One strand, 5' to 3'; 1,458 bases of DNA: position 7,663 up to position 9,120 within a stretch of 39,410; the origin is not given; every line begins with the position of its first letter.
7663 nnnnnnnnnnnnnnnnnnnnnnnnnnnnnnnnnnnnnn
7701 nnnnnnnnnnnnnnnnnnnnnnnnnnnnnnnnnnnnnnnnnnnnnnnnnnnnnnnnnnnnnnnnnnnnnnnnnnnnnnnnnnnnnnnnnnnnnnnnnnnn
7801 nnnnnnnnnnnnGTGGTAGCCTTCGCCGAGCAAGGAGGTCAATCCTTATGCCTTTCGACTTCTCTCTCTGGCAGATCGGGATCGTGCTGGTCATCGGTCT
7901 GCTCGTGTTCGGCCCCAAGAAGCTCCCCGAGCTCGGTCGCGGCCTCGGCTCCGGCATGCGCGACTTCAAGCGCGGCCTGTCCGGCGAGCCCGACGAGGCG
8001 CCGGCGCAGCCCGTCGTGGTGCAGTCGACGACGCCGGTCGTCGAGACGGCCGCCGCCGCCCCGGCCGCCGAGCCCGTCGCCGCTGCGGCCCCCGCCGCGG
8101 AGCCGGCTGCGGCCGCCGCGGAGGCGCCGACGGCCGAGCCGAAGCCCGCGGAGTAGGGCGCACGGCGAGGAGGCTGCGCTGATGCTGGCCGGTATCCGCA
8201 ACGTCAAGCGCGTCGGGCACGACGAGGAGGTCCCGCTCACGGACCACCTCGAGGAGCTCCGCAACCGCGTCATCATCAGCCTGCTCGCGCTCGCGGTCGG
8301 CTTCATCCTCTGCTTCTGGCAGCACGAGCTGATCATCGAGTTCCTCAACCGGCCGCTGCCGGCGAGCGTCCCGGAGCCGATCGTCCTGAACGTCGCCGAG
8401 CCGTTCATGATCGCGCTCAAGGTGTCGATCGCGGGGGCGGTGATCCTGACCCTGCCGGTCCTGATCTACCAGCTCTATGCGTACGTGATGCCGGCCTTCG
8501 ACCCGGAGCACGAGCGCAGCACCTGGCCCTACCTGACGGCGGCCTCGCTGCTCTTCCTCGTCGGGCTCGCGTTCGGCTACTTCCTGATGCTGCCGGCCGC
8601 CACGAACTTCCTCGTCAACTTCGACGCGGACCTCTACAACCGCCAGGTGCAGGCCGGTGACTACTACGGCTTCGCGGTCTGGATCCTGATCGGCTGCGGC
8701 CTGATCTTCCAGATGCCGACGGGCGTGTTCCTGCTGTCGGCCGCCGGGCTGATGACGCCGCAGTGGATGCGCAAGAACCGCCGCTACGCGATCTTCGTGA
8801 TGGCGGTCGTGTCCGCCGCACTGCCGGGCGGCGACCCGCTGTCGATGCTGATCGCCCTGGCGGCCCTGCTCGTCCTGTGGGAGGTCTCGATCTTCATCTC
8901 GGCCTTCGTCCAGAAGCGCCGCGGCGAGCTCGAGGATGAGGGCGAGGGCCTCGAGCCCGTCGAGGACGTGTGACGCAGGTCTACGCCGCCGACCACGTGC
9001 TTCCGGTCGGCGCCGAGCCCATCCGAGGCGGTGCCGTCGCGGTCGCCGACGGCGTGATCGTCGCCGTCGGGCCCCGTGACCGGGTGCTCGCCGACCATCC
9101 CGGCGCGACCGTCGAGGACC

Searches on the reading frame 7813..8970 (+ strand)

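Call 71: search_protein_families(library=pfam, proteins=[window:7813-8970:+], max_evalue=0.0001)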
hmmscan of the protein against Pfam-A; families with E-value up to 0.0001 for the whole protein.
window:7813-8970:+ (386 aa): 1 family
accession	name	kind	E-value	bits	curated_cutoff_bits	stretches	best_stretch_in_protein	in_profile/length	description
PF00902.23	TatC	-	2e-56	191.5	25.1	1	144-348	1-205/208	Sec-independent protein translocase protein (TatC)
